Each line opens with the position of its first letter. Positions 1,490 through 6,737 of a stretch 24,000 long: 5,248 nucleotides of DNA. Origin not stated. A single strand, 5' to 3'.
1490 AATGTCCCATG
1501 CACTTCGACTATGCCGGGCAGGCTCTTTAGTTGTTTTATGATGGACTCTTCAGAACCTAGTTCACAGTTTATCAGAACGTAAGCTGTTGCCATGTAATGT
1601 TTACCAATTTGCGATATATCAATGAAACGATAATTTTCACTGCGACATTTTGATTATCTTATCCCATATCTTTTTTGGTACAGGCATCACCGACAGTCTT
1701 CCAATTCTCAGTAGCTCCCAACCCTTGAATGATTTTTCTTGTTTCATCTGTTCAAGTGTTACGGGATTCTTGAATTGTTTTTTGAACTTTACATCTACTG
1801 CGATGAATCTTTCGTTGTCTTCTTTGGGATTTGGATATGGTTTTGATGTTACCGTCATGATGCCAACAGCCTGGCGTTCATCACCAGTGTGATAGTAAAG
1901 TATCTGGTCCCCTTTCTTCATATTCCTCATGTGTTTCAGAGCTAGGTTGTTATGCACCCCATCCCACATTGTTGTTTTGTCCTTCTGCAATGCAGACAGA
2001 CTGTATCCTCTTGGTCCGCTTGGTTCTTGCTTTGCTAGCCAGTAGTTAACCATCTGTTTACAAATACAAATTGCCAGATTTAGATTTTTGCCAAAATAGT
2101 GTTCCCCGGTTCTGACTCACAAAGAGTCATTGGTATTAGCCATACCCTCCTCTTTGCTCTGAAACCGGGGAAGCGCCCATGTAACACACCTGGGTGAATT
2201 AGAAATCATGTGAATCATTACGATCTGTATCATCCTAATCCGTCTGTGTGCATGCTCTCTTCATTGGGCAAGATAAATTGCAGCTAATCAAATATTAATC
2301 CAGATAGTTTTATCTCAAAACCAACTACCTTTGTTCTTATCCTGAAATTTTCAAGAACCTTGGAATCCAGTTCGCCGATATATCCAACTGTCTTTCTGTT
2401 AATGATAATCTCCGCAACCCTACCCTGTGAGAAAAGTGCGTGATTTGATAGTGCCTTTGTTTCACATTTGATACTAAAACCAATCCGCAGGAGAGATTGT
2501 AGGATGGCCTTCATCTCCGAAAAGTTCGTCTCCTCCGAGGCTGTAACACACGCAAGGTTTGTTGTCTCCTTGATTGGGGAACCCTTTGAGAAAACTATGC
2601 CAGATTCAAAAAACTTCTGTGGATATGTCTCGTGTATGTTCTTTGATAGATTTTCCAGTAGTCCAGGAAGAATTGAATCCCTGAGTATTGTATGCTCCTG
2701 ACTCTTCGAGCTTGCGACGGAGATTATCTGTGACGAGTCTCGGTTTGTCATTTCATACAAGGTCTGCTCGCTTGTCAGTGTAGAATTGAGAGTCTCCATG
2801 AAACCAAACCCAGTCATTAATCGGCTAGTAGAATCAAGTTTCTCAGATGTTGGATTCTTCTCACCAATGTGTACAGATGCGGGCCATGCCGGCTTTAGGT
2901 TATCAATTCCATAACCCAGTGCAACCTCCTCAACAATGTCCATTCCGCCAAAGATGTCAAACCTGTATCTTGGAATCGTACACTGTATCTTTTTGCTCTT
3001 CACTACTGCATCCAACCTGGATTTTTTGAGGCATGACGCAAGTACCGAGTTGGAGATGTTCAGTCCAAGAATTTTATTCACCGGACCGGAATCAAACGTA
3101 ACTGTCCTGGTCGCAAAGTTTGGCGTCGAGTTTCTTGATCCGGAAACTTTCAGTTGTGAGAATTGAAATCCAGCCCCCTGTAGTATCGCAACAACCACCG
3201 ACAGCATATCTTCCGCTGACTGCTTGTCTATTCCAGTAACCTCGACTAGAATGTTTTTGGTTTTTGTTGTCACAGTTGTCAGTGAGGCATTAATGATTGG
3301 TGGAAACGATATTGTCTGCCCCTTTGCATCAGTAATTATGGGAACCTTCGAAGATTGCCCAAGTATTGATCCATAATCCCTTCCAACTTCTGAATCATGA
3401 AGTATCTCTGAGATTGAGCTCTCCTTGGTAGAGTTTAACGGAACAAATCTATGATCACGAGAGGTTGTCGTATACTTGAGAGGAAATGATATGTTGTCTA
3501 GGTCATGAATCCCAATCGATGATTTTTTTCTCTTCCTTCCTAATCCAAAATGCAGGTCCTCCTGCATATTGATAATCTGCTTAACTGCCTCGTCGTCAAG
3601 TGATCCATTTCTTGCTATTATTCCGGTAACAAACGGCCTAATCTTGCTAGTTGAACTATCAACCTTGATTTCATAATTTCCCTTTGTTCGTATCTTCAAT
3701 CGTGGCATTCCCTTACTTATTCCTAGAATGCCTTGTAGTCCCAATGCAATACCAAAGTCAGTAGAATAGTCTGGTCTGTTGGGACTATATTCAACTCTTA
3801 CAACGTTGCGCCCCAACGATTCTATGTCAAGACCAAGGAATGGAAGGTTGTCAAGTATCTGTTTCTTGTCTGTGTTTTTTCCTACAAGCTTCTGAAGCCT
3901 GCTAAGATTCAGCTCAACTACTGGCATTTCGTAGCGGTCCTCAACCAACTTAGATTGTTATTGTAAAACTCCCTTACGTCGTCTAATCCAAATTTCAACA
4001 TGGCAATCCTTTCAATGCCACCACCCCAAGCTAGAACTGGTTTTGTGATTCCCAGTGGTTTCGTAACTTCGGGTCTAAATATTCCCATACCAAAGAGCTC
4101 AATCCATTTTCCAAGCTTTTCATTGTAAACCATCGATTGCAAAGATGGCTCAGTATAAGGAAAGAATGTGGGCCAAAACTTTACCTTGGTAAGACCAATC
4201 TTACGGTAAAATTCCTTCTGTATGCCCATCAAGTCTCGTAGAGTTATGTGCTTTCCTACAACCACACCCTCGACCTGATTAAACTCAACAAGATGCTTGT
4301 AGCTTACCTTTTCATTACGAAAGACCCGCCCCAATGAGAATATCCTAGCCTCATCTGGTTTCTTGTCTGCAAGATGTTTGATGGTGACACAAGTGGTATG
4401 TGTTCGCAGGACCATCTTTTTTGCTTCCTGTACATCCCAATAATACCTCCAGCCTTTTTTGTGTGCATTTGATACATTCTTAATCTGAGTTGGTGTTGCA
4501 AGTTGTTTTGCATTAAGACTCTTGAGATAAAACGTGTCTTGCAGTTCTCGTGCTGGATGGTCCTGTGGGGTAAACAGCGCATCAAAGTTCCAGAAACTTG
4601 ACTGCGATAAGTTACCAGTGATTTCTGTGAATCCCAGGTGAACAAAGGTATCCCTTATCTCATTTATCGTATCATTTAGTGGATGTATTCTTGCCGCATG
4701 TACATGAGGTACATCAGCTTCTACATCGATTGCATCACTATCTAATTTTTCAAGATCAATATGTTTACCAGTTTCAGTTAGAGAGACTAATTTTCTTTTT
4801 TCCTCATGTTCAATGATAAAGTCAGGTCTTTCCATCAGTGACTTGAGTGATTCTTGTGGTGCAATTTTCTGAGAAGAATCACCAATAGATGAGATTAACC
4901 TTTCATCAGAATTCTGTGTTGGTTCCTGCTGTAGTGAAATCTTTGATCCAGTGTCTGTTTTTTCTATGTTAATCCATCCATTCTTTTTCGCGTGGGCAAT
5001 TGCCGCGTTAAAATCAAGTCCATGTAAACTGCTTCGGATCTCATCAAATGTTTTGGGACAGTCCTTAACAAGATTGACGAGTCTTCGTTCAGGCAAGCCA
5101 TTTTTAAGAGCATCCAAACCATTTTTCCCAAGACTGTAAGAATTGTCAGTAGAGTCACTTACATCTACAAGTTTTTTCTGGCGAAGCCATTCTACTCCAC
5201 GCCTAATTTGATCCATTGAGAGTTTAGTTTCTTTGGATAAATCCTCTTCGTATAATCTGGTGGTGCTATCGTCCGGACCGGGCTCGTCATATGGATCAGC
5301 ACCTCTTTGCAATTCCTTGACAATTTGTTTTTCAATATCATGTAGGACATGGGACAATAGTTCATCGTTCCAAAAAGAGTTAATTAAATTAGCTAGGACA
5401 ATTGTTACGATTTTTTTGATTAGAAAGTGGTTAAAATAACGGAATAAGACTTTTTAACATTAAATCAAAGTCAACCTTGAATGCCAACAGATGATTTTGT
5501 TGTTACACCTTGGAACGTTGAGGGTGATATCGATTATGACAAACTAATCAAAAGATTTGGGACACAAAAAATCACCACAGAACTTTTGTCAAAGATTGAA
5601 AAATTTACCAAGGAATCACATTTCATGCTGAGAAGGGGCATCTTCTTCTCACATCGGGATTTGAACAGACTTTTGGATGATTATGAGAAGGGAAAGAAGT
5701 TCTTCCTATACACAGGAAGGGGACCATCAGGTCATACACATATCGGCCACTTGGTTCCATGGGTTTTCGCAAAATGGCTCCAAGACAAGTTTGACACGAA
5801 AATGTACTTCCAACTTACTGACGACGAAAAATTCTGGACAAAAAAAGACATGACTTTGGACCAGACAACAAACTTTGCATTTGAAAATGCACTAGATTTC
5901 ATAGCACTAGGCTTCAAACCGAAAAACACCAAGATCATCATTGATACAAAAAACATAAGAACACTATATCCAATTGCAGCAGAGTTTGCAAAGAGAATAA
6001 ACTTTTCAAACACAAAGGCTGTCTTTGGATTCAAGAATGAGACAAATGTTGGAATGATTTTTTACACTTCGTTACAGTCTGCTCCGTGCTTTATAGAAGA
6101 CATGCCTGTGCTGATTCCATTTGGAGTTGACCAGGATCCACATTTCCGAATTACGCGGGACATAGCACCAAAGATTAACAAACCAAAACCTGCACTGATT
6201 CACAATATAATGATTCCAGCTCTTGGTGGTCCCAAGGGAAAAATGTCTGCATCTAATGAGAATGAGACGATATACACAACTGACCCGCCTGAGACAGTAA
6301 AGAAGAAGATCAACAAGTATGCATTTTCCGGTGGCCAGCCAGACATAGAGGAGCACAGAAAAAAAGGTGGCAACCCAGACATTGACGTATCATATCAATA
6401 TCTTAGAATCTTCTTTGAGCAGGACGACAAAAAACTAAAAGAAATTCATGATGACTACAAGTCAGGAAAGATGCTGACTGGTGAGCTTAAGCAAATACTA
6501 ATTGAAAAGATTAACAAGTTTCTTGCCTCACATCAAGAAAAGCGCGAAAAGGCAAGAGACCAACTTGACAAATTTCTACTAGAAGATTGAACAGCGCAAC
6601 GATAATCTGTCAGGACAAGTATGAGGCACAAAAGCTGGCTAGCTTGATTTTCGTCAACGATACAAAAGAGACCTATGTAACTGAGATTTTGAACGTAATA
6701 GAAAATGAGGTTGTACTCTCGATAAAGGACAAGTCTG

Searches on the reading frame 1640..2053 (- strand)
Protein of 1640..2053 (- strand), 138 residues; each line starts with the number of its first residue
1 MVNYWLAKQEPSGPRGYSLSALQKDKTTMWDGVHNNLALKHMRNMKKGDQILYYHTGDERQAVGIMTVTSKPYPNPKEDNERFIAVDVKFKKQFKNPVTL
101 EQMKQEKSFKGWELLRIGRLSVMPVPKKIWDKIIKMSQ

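Call 13: search_protein_families(library=pfam, proteins=[window:1640-2053:-], max_evalue=0.001)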
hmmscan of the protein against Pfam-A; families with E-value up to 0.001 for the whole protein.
window:1640-2053:- (138 aa): 1 family
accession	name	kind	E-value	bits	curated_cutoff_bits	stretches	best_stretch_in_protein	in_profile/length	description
PF01878.24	EVE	-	9e-41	139.7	23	1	3-136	1-145/145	EVE domain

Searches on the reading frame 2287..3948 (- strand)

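Call 13: search_protein_families(library=pfam, proteins=[window:2287-3948:-], max_evalue=0.001)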
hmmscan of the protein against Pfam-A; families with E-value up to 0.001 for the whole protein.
window:2287-3948:- (554 aa): 3 families
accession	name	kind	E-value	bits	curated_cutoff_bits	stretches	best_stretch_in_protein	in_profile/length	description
PF17759.6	tRNA_synthFbeta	-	1.5e-37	129.6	22.4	1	358-548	9-214/214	Phenylalanyl tRNA synthetase beta chain CLM domain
PF03484.21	B5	-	4.5e-19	68.9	28.6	1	284-347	2-66/67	tRNA synthetase B5 domain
PF03483.22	B3_4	-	1.8e-08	34.6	29.3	1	125-243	38-130/174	B3/4 domain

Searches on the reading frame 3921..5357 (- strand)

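Call 13: search_protein_families(library=pfam, proteins=[window:3921-5357:-], max_evalue=0.001)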
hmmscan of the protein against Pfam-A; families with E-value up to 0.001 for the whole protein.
window:3921-5357:- (479 aa): 2 families
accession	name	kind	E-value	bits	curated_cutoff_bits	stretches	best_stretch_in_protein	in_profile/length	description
PF01409.25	tRNA-synt_2d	-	2.9e-85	286.1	19.8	1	210-474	2-245/246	tRNA synthetases class II core domain (F)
PF00152.25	tRNA-synt_2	-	7.8e-05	22.3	25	0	338-387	93-140/308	tRNA synthetases class II (D, K and N)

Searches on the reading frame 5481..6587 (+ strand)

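Call 13: search_protein_families(library=pfam, proteins=[window:5481-6587:+], max_evalue=0.001)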
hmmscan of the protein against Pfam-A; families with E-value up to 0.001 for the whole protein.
window:5481-6587:+ (369 aa): 1 family
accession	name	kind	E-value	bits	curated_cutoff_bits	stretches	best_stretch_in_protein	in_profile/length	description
PF00579.31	tRNA-synt_1b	-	1.9e-29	103.4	21.1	1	71-348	3-291/292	tRNA synthetases class I (W and Y)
